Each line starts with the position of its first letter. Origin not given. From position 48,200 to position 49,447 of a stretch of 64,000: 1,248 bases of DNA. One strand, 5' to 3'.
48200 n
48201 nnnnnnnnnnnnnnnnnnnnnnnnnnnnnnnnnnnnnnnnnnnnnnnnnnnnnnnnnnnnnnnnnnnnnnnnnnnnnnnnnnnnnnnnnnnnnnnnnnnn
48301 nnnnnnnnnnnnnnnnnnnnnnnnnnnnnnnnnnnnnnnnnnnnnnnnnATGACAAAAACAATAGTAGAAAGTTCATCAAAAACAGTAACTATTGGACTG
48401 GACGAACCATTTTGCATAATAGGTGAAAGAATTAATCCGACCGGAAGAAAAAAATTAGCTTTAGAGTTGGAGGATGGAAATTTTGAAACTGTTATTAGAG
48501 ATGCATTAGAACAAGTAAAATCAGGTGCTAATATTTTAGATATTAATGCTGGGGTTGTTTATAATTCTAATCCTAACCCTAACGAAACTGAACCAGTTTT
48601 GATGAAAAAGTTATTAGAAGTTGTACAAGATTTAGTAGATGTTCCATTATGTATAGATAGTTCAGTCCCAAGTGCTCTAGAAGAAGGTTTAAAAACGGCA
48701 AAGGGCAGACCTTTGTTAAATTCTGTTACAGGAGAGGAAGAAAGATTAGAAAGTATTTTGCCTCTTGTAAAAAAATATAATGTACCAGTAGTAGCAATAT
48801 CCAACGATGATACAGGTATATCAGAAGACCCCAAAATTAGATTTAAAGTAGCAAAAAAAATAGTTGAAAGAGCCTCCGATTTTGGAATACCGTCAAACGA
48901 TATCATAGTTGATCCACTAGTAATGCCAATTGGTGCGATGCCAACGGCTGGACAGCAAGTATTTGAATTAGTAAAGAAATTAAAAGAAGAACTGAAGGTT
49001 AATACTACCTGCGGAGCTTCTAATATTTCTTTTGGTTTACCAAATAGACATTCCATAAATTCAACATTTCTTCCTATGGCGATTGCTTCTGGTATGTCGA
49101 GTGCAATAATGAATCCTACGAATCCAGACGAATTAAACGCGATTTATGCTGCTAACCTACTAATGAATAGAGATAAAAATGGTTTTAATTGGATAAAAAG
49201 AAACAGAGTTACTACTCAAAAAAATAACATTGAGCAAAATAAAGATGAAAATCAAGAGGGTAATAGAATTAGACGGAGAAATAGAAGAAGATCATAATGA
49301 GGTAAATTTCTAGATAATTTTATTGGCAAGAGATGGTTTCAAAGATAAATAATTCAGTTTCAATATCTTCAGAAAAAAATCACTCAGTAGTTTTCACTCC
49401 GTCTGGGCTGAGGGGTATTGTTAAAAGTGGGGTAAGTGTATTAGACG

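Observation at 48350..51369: Pterin-binding methyltransferase + RACo/RamA-type reductive activase pair without a corrinoid protein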

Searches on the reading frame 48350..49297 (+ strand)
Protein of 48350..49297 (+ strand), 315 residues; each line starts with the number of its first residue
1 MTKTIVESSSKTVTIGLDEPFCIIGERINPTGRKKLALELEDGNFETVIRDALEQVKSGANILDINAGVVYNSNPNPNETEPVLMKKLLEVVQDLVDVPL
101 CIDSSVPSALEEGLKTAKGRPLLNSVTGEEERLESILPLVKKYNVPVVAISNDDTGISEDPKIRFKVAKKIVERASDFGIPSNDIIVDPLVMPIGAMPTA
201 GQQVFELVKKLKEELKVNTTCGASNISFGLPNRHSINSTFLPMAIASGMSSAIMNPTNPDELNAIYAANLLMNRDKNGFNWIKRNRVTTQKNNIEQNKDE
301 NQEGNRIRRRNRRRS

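Call 3: search_protein_families(library=pfam, proteins=[window:48350-49297:+], max_evalue=0.01)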
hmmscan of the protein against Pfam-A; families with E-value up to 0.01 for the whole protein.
window:48350-49297:+ (315 aa): 2 families
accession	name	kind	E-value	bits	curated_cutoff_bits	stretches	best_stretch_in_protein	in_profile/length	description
PF00809.28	Pterin_bind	-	7.3e-30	104.8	25.5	1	25-254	1-243/244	Pterin binding enzyme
PF03599.22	CdhD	-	4e-10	39.4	24.8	1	80-196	80-183/387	CO dehydrogenase/acetyl-CoA synthase delta subunit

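Call 4: search_protein_families(library=ncbifam, proteins=[window:48350-49297:+], max_evalue=0.01)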
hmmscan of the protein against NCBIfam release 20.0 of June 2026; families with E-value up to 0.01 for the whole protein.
window:48350-49297:+ (315 aa): 8 families
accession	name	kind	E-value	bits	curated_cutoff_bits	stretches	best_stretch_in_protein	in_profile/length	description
NF005719.0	PRK07535.1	domain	3.4e-118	393.6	259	1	21-291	1-264/268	methyltetrahydrofolate:corrinoid/iron-sulfur protein methyltransferase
TIGR02082.1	metH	equivalog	2.5e-43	148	1010.85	1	4-305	326-641/1182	methionine synthase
NF040758.1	CODH_ACS_meth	exception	8e-38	130.3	370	1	20-274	3-251/261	carbon monoxide dehydrogenase/acetyl-CoA synthase methytransferase subunit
NF007024.0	PRK09490.1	equivalog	2.4e-29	101.8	1497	1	8-258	347-605/1234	methionine synthase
NF002142.0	PRK00979.1-1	subfamily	8e-07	28.4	287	1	85-226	82-220/306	tetrahydromethanopterin S-methyltransferase subunit H family protein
TIGR01496.1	DHPS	equivalog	3.6e-06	26.8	162.6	1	48-212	25-194/258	dihydropteroate synthase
TIGR00284.1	TIGR00284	hypoth_equivalog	7.4e-06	24.8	256.65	1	48-227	167-322/497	dihydropteroate synthase-like protein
NF003195.0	PRK04165.1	equivalog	4.1e-05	22.7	306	1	85-153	143-210/450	acetyl-CoA decarbonylase/synthase complex subunit gamma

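Call 6: find_homologous_proteins(query=window:48350-49297:+)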
Query window:48350-49297:+ (315 aa): 8000 proteins with E <= 0.001 among 8000 candidates; the best 120 are listed.
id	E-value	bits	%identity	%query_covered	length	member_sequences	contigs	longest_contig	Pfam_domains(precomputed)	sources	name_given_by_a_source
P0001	8.6e-192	654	97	100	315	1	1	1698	PF00809.29,PF03599.23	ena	-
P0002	8.8e-191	651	96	100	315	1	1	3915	PF00809.29,PF03599.23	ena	-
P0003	1.7e-189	646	96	100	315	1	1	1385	PF00809.29,PF03599.23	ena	-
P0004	3.9e-189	645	96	100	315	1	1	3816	PF00809.29,PF03599.23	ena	-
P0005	1.2e-188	644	96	93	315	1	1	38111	PF00809.29,PF03599.23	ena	-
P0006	1.9e-188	643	95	97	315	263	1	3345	PF00809.29,PF03599.23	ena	-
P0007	3.1e-188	642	95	100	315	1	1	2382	PF00809.29,PF03599.23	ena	-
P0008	3.2e-188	642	95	97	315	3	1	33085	PF00809.29,PF03599.23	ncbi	-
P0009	1.3e-185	634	95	97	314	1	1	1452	PF00809.29,PF03599.23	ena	-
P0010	2.2e-179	613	88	97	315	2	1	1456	PF00809.29,PF03599.23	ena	-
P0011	7.8e-173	592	87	96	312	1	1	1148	PF00809.29,PF03599.23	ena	-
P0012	2.4e-172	590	88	96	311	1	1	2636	PF00809.29,PF03599.23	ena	-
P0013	3.7e-172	590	90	95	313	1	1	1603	PF00809.29,PF03599.23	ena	-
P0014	1.8e-171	587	88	95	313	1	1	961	PF00809.29,PF03599.23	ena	-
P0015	4.0e-171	586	87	96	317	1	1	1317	PF00809.29,PF03599.23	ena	-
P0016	4.7e-171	586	87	96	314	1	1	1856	PF00809.29,PF03599.23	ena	-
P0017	5.2e-171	586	86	98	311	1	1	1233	PF00809.29,PF03599.23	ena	-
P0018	2.3e-170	584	86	96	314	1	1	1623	PF00809.29,PF03599.23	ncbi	-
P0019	4.5e-170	583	88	96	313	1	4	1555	PF00809.29,PF03599.23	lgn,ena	-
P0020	6.1e-170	582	88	95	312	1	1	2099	PF00809.29,PF03599.23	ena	-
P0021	7.0e-170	582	88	96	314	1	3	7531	PF00809.29,PF03599.23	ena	-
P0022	7.5e-170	582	88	96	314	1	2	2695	PF00809.29,PF03599.23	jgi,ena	-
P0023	9.4e-170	582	88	96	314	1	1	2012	PF00809.29,PF03599.23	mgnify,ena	mgnify:FL=1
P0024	2.4e-169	580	87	95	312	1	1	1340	PF00809.29,PF03599.23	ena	-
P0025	4.0e-169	580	86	95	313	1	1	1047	PF00809.29,PF03599.23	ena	-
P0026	4.9e-169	579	86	95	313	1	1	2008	PF00809.29,PF03599.23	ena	-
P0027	5.3e-169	579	86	95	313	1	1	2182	PF00809.29,PF03599.23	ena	-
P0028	6.3e-169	579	87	95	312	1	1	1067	PF00809.29,PF03599.23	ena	-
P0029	9.2e-169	578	86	95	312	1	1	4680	PF00809.29,PF03599.23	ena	-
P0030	1.1e-168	578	86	95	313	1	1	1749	PF00809.29,PF03599.23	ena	-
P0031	1.3e-168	578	86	95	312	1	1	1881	PF00809.29,PF03599.23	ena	-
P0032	1.3e-168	578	87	95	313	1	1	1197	PF00809.29,PF03599.23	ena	-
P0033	1.3e-168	578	86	95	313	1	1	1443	PF00809.29,PF03599.23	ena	-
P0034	1.3e-168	578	85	96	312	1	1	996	PF00809.29,PF03599.23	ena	-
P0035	1.4e-168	578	86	94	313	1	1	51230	PF00809.29,PF03599.23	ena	-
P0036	1.5e-168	578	86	95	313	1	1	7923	PF00809.29,PF03599.23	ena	-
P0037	1.6e-168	578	86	95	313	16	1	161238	PF00809.29,PF03599.23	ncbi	-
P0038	1.7e-168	578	86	95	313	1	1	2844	PF00809.29,PF03599.23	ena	-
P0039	1.7e-168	578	86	96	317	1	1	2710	PF00809.29,PF03599.23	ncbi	-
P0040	1.7e-168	578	86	95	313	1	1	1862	PF00809.29,PF03599.23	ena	-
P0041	1.9e-168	577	86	95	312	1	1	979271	PF00809.29,PF03599.23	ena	-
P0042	1.9e-168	577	86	95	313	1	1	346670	PF00809.29,PF03599.23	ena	-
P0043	1.9e-168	577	86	95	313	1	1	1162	PF00809.29,PF03599.23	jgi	jgi:5-methyltetrahydrofolate--homocysteine methyltransferase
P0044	2.0e-168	577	87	96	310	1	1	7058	PF00809.29,PF03599.23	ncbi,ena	-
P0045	2.0e-168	577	85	96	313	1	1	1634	PF00809.29,PF03599.23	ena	-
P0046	2.1e-168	577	84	98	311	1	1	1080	PF00809.29,PF03599.23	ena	-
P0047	2.2e-168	577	85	96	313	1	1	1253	PF00809.29,PF03599.23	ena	-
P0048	2.2e-168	577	86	95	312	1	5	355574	PF00809.29,PF03599.23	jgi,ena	jgi:5-methyltetrahydrofolate--homocysteine methyltransferase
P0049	2.4e-168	577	86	95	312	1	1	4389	PF00809.29,PF03599.23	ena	-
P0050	2.5e-168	577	86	95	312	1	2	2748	PF00809.29,PF03599.23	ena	-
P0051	2.5e-168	577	85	95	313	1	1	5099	PF00809.29,PF03599.23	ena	-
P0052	2.6e-168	577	86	95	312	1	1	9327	PF00809.29,PF03599.23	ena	-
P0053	2.8e-168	577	86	95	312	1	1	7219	PF00809.29,PF03599.23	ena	-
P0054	2.8e-168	577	86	95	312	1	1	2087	PF00809.29,PF03599.23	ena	-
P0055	2.8e-168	577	85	95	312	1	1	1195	PF00809.29,PF03599.23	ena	-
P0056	3.0e-168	577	85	96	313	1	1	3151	PF00809.29,PF03599.23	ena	-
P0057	3.0e-168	577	86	95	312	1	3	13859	PF00809.29,PF03599.23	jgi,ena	-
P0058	3.4e-168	577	86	95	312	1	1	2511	PF00809.29,PF03599.23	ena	-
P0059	3.5e-168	577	86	96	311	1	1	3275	PF00809.29,PF03599.23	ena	-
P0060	3.7e-168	576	85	96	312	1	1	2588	PF00809.29,PF03599.23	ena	-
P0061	3.8e-168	576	86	95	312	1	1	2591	PF00809.29,PF03599.23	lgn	-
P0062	3.8e-168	576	86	95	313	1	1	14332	PF00809.29,PF03599.23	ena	-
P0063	3.8e-168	576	86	95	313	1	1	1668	PF00809.29,PF03599.23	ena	-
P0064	3.9e-168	576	86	95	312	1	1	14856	PF00809.29,PF03599.23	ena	-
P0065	4.0e-168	576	90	91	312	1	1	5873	PF00809.29,PF03599.23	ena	-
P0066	4.1e-168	576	86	95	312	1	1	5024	PF00809.29,PF03599.23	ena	-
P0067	4.2e-168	576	85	95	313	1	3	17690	PF00809.29,PF03599.23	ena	-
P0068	4.3e-168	576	86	95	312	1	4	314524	PF00809.29,PF03599.23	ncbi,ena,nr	ncbi:MAG: methyltetrahydrofolate--corrinoid methyltransferase [Rhodobacterales bacterium]|nr:methylt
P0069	4.4e-168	576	86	95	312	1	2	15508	PF00809.29,PF03599.23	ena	-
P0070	4.7e-168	576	86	95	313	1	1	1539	PF00809.29,PF03599.23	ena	-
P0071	4.8e-168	576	86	95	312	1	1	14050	PF00809.29,PF03599.23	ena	-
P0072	5.0e-168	576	86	95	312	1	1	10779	PF00809.29,PF03599.23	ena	-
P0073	5.1e-168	576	85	96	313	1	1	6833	PF00809.29,PF03599.23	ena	-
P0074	5.1e-168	576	86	95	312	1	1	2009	PF00809.29,PF03599.23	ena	-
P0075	5.1e-168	576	86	95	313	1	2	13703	PF00809.29,PF03599.23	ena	-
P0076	5.3e-168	576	86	95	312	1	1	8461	PF00809.29,PF03599.23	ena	-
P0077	5.5e-168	576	86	95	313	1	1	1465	PF00809.29,PF03599.23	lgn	-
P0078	6.2e-168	576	86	95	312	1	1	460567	PF00809.29,PF03599.23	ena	-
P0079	6.2e-168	576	86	95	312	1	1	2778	PF00809.29,PF03599.23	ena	-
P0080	6.3e-168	576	86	95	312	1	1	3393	PF00809.29,PF03599.23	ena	-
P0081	6.3e-168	576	90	91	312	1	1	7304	PF00809.29,PF03599.23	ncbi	-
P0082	6.4e-168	576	85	95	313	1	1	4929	PF00809.29,PF03599.23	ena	-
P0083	6.9e-168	576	85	95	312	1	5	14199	PF00809.29,PF03599.23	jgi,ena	-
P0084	7.2e-168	575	90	91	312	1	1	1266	PF00809.29,PF03599.23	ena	-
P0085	7.4e-168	575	86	95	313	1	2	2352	PF00809.29,PF03599.23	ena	-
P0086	7.4e-168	575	85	95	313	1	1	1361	PF00809.29,PF03599.23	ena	-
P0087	7.5e-168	575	85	96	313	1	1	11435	PF00809.29,PF03599.23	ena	-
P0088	7.6e-168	575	85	96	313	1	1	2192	PF00809.29,PF03599.23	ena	-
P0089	7.7e-168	575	86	95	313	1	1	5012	PF00809.29,PF03599.23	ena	-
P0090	7.8e-168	575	86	95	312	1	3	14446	PF00809.29,PF03599.23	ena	-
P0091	7.8e-168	575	86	95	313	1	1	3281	PF00809.29,PF03599.23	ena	-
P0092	7.9e-168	575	85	95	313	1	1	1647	PF00809.29,PF03599.23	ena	-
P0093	8.1e-168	575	85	96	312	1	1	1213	PF00809.29,PF03599.23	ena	-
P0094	8.4e-168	575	85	95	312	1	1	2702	PF00809.29,PF03599.23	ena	-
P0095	8.6e-168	575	86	95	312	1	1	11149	PF00809.29,PF03599.23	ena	-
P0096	8.6e-168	575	85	95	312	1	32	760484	PF00809.29,PF03599.23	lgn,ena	-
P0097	9.0e-168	575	85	96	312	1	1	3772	PF00809.29,PF03599.23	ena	-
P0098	9.1e-168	575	86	95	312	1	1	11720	PF00809.29,PF03599.23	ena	-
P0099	9.2e-168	575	85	96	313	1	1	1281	PF00809.29,PF03599.23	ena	-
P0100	9.4e-168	575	86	95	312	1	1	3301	PF00809.29,PF03599.23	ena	-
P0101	9.6e-168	575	85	95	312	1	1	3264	PF00809.29,PF03599.23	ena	-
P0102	1.0e-167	575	85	96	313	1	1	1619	PF00809.29,PF03599.23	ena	-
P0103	1.0e-167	575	86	95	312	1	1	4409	PF00809.29,PF03599.23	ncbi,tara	tara:strand:- start:2570 stop:3508 length:939 start_codon:yes stop_codon:yes gene_type:complete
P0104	1.0e-167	575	86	96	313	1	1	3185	PF00809.29,PF03599.23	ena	-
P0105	1.0e-167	575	85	96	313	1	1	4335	PF00809.29,PF03599.23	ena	-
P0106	1.1e-167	575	86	95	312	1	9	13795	PF00809.29,PF03599.23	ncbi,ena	-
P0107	1.1e-167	575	85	96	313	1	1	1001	PF00809.29,PF03599.23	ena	-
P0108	1.1e-167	575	86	95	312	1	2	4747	PF00809.29,PF03599.23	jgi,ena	-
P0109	1.2e-167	575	86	95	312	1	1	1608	PF00809.29,PF03599.23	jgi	-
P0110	1.2e-167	575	86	95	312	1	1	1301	PF00809.29,PF03599.23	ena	-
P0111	1.2e-167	575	86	95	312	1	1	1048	PF00809.29,PF03599.23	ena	-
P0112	1.2e-167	575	86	95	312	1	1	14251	PF00809.29,PF03599.23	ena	-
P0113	1.2e-167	575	86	95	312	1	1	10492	PF00809.29,PF03599.23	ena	-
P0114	1.2e-167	575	85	95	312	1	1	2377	PF00809.29,PF03599.23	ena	-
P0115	1.3e-167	575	85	96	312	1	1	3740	PF00809.29,PF03599.23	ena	-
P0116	1.4e-167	575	86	95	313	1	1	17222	PF00809.29,PF03599.23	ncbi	-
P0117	1.4e-167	575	85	95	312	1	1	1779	PF00809.29,PF03599.23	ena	-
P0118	1.4e-167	575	85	95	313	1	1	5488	PF00809.29,PF03599.23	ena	-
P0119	1.4e-167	575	86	95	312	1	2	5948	PF00809.29,PF03599.23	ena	-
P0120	1.4e-167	575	86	95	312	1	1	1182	PF00809.29,PF03599.23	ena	-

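Call 13: find_related_loci(query=window:48350-49297:+, collection=genome_contigs, flank=10000)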
Query window:48350-49297:+ (315 aa) in genome_contigs; peptide patterns used: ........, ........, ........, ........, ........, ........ (x = any residue, [..] = any of these).
600 stretches matched a pattern (row limit reached: there are more); 564 encode a relative of the query (tblastn E <= 1e-3); the best 80 are kept; 80 distinct loci.
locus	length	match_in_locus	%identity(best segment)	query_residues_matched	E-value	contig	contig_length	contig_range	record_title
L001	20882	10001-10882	80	1-294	3e-159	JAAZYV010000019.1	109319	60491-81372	MAG: Rhodobacteraceae bacterium isolate bin71o c_000000434456, whole genome shotgun sequence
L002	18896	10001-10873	81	1-291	1e-158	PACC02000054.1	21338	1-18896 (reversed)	MAG: Rhodobacteraceae bacterium isolate NAT102 2377, whole genome shotgun sequence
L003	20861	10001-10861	77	1-287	6e-154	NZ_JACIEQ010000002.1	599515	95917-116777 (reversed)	Actibacterium naphthalenivorans strain DSM 105040 Ga0373277_02, whole genome shotgun sequence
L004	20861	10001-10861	78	1-287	1e-153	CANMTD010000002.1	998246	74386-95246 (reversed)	uncultured Rhodobacteraceae bacterium isolate 2B1-5-42-J.fasta genome assembly, contig: NODE_2, whole genome shotgun seq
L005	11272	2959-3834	77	1-292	2e-153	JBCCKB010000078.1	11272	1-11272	MAG: Pseudomonadota bacterium isolate P01_C01_bin.127 k141_908443_length_11272_cov_57.0000, whole genome shotgun sequenc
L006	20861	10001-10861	77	1-287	2e-152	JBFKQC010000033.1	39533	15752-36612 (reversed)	MAG: Rhodobacter sp. isolate Mix_sand22.2022.08.G.8 k141_433990_length_39533_cov_11.0243, whole genome shotgun sequence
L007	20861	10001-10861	77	1-287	1e-152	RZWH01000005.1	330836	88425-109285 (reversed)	Rhodobacteraceae bacterium CCMM004 NODE_5_length_330836_cov_89.709847, whole genome shotgun sequence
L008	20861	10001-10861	77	1-287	1e-151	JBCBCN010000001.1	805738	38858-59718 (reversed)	MAG: Pseudomonadota bacterium isolate J06595_1 NODE_1_length_805738_cov_10.331768, whole genome shotgun sequence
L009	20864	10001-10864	75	1-288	2e-151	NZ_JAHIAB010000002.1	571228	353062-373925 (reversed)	Pseudooceanicola endophyticus strain CBS1P-1 Scaffold2, whole genome shotgun sequence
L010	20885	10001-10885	76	1-295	2e-151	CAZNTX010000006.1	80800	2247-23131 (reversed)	MAG TPA_asm: uncultured Limibaculum sp. isolate SRP141376_co5_161 genome assembly, contig: NODE_602_length_80800_cov_15.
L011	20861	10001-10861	77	1-287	5e-151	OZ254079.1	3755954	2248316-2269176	MAG: Paracoccaceae bacterium isolate ca5c29e5-2d04-4d11-8968-b8c22a4882d7 genome assembly, chromosome: 1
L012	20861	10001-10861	77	1-287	8e-151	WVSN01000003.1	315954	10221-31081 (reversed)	Rhodobacterales bacterium HKCCE3408 NODE_3, whole genome shotgun sequence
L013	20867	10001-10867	77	1-289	8e-151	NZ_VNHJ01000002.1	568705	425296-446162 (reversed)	Oceanicella actignis strain DSM 22673 LY05DRAFT_scaffold00002.2, whole genome shotgun sequence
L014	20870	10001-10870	76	1-290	2e-150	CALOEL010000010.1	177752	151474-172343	MAG: uncultured Alphaproteobacteria bacterium isolate LOGT_bin.0110 genome assembly, contig: contig_63494, whole genome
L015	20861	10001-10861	77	1-287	1e-150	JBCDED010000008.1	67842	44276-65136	MAG: Pseudomonadota bacterium isolate P01_G01_bin.56 k141_195553_length_67842_cov_15.0949, whole genome shotgun sequence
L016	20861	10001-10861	77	1-287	1e-150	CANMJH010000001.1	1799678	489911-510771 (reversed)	uncultured Nioella sp. isolate 4-84.fasta genome assembly, contig: NODE_1, whole genome shotgun sequence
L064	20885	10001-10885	72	1-295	4e-145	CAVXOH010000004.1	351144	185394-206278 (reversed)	MAG: uncultured Alphaproteobacteria bacterium isolate MFD02840.bin.2.129 genome assembly, contig: contig_15789, whole ge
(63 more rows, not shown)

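Call 15: find_encoding_contigs(protein=window:48350-49297:+, flank=10000, max_places=6)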
Protein window:48350-49297:+ (315 aa): no gene with exactly this product is on record in the collection.

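Call 17: find_encoding_contigs(protein=P0008, flank=10000, max_places=3)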
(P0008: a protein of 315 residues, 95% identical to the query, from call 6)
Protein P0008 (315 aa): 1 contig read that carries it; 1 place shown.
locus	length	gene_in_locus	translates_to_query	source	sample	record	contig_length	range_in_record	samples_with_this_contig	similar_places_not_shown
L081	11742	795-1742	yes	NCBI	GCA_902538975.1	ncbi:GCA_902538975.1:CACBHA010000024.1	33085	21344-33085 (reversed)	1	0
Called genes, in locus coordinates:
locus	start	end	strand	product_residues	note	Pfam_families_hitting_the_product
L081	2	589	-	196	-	?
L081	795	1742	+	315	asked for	PF00809:Pterin_bind, PF03599:CdhD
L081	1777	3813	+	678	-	PF00111:Fer2 (faint), PF17650:RACo_linker, PF17651:Raco_middle, PF14574:RACo_C_ter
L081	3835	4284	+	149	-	PF04940:BLUF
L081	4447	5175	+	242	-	-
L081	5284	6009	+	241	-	PF13444:Acetyltransf_5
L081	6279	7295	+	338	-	PF03480:DctP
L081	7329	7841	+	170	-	PF04290:DctQ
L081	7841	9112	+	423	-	PF06808:DctM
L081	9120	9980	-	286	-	PF01063:Aminotran_4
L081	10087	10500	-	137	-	-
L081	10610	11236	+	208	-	PF04832:SOUL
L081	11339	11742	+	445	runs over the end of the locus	PF00557:Peptidase_M24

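Call 18: find_encoding_contigs(protein=P0041, flank=10000, max_places=3)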
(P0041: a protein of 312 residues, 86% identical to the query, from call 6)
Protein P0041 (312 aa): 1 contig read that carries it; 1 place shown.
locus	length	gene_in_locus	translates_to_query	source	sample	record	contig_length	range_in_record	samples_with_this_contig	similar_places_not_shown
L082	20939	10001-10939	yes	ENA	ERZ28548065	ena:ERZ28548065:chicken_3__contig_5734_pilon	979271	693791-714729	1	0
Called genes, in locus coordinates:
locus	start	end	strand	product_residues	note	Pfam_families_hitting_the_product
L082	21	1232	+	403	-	PF00180:Iso_dh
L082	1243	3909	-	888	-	PF01411:tRNA-synt_2c, PF07973:tRNA_SAD, PF02272:DHHA1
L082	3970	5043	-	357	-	PF00154:RecA_N, PF08423:Rad51, PF06745:ATPase (faint), PF01637:ATPase_2 (faint), PF27531:MT3502_N (weak), PF21096:RecA_C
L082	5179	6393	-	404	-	PF22458:RsmF-B_ferredox, PF01189:Methyltr_RsmB-F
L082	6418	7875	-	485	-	PF00478:IMPDH, PF00571:CBS, PF03060:NMO (weak), PF01070:FMN_dh (weak)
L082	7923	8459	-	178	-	PF01728:FtsJ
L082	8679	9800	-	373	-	PF02541:Ppx-GppA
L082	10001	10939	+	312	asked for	PF00809:Pterin_bind, PF03599:CdhD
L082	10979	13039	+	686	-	PF00111:Fer2 (weak), PF17650:RACo_linker, PF17651:Raco_middle, PF14574:RACo_C_ter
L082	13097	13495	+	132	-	PF04940:BLUF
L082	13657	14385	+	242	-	-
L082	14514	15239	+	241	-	PF13444:Acetyltransf_5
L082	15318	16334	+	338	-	PF03480:DctP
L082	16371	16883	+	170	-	PF04290:DctQ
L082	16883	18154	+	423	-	PF06808:DctM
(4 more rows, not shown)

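Call 25: search_protein_families(library=pfam, proteins=[L064:3714-4418:-, L064:4448-5884:-, L064:2465-3406:-, L064:1030-1758:-, L064:59-979:-, L064:5754-8369:+, L064:8278-9270:-, L064:10938-14327:-, L064:14794-16821:+, L064:18963-20429:-], max_evalue=0.001)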
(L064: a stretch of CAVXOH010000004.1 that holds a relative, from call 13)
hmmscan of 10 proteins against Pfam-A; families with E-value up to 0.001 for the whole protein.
L064:3714-4418:- (234 aa): 2 families
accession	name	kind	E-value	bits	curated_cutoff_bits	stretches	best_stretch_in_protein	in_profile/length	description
PF02310.24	B12-binding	-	9.6e-26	90.4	32.1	1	105-214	2-114/121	B12 binding domain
PF02607.22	B12-binding_2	-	6.9e-17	61.9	23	1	22-92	5-74/74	B12 binding domain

L064:4448-5884:- (478 aa): 0 families

L064:2465-3406:- (313 aa): 0 families

L064:1030-1758:- (242 aa): 3 families
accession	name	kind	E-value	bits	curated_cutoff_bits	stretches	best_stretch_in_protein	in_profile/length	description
PF02426.22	MIase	-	2.3e-16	60.1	26.7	1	139-230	1-88/90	Muconolactone delta-isomerase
PF22677.2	Ble-like_N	-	1.2e-06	28.6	24.5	1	5-41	3-38/41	Bleomycin resistance protein-like N-terminal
PF00903.31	Glyoxalase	-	6e-05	23.9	20.6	1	5-58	3-57/121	Glyoxalase/Bleomycin resistance protein/Dioxygenase superfamily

L064:59-979:- (306 aa): 0 families

L064:5754-8369:+ (871 aa): 0 families

L064:8278-9270:- (330 aa): 0 families

L064:10938-14327:- (1129 aa): 1 family
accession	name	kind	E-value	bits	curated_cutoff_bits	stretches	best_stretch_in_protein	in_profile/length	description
PF00497.25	SBP_bac_3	-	0.00019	21.6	26.4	1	703-807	1-95/132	Bacterial extracellular solute-binding proteins, family 3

L064:14794-16821:+ (675 aa): 3 families
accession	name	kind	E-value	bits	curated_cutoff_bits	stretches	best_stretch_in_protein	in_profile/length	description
PF14574.11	RACo_C_ter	-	6.1e-83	278.3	27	1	394-653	1-257/261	C-terminal domain of RACo the ASKHA domain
PF17651.6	Raco_middle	-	5.1e-47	160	26.8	1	230-385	1-156/163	RACo middle region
PF17650.6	RACo_linker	-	4.3e-31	107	26.2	1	137-226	1-85/86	RACo linker region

L064:18963-20429:- (488 aa): 0 families
